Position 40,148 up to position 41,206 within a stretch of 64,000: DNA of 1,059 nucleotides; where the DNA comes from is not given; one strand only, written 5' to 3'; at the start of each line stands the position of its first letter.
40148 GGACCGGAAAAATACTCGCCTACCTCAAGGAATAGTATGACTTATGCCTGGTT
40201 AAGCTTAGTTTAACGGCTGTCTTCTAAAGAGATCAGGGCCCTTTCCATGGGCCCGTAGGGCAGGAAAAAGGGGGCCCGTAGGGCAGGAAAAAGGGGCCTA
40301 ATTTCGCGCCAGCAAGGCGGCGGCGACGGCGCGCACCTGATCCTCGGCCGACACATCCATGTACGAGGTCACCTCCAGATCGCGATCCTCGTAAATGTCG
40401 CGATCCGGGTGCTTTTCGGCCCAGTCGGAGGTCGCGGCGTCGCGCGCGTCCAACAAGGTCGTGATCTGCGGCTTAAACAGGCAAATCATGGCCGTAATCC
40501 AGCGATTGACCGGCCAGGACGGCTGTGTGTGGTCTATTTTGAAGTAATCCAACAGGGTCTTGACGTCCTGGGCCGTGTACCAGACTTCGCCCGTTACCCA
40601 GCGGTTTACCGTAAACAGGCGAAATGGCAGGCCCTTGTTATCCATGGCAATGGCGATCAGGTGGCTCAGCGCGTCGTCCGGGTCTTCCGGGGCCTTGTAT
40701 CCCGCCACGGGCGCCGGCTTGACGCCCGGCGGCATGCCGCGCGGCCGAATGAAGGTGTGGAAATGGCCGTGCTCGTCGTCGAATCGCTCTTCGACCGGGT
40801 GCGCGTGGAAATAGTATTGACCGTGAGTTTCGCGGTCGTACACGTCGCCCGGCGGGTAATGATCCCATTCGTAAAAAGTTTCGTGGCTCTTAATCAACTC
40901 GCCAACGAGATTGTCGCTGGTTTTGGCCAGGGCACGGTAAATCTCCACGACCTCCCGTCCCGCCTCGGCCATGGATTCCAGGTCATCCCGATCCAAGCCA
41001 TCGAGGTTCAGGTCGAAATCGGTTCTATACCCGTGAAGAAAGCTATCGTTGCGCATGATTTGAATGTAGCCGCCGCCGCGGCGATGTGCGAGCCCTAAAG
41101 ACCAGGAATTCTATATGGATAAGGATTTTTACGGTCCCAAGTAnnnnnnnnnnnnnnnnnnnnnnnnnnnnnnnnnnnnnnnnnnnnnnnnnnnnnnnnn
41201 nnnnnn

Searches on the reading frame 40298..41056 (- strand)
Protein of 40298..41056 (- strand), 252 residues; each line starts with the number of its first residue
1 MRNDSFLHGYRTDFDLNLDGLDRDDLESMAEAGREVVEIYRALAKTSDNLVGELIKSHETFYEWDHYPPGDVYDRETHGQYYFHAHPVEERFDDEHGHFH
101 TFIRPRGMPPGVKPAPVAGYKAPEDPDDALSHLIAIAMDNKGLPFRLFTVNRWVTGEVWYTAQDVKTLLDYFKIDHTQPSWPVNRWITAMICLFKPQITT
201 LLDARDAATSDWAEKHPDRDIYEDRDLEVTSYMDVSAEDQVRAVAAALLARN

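Call 62: search_protein_families(library=pfam, proteins=[window:40298-41056:-], max_evalue=0.0001)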
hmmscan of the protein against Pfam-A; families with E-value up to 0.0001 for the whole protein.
window:40298-41056:- (252 aa): 1 family
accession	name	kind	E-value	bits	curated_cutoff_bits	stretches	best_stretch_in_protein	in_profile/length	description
PF22308.1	DUF6969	-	2.7e-85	285.5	27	1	31-235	2-201/201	Domain of unknown function (DUF6969)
